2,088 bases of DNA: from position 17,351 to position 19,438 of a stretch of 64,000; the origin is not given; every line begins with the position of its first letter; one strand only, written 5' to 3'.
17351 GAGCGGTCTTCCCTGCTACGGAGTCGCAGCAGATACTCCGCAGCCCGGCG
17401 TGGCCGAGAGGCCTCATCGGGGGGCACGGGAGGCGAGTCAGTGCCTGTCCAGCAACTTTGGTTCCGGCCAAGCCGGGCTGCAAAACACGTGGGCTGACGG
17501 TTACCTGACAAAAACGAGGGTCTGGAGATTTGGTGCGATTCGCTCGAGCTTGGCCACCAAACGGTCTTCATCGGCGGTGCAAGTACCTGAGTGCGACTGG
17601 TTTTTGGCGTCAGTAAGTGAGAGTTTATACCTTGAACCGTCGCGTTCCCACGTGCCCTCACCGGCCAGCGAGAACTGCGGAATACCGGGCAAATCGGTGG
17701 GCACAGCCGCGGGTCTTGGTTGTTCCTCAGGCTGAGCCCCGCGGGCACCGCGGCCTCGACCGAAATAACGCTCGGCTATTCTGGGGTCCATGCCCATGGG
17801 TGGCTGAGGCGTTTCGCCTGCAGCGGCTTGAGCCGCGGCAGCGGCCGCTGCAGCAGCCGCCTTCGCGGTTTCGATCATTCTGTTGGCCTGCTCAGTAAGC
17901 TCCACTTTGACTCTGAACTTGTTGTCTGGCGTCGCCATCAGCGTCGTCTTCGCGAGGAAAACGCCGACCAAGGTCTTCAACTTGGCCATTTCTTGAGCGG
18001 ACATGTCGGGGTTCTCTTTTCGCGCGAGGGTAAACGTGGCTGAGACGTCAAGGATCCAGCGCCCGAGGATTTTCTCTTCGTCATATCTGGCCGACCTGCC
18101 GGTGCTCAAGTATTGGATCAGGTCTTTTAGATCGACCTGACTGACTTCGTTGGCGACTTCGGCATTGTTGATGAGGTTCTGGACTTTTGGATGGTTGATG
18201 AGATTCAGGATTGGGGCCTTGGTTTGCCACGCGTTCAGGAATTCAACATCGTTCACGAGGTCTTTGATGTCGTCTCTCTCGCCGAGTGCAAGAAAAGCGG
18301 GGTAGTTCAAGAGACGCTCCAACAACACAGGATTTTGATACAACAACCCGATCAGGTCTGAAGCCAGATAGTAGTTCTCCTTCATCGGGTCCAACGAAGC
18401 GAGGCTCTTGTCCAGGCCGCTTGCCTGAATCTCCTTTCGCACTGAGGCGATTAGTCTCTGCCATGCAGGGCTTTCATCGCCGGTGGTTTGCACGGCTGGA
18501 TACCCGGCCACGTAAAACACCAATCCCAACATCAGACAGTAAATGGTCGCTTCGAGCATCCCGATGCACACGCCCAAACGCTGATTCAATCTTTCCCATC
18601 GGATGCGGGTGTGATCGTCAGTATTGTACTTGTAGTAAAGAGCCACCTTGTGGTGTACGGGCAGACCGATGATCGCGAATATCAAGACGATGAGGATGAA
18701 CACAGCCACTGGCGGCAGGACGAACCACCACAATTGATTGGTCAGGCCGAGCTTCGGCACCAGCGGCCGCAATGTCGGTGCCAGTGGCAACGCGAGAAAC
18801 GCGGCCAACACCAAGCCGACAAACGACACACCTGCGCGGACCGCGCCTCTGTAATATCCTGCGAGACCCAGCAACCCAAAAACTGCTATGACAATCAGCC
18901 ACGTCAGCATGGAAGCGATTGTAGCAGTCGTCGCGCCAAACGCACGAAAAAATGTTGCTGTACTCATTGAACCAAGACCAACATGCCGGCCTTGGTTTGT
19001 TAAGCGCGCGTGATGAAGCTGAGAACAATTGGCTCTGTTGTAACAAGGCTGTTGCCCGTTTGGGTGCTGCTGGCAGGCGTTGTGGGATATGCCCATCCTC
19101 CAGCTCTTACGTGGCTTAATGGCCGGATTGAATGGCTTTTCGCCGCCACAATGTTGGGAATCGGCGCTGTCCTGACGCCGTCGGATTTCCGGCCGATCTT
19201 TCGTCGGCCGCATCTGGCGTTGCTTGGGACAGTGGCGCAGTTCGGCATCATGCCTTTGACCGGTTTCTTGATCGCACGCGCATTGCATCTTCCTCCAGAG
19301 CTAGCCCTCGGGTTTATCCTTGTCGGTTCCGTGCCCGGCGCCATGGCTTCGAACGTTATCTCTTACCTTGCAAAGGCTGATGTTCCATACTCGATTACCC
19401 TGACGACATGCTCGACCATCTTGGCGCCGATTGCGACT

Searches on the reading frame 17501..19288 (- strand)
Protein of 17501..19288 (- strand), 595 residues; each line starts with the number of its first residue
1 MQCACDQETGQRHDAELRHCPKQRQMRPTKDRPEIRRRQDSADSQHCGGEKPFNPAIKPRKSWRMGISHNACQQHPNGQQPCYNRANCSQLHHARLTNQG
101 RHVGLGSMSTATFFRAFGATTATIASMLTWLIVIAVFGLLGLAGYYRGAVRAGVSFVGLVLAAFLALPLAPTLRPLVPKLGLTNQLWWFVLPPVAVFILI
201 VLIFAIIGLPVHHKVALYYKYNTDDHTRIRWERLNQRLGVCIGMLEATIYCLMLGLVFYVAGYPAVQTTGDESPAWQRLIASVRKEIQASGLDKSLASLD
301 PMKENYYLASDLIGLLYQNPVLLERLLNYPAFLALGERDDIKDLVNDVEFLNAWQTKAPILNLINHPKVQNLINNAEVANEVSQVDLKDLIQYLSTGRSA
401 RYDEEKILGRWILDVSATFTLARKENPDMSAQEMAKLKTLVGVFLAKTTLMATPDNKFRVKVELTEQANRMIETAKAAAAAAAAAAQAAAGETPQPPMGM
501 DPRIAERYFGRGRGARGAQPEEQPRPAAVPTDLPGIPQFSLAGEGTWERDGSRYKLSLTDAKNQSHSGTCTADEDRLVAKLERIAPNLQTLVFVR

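Call 9: search_protein_families(library=pfam, proteins=[window:17501-19288:-])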
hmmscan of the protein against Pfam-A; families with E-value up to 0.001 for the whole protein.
window:17501-19288:- (595 aa): 1 family
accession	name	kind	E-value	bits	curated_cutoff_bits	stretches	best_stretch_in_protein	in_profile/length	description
PF02674.22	Colicin_V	-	1.3e-10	41.8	29.3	1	131-271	3-131/144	Colicin V production protein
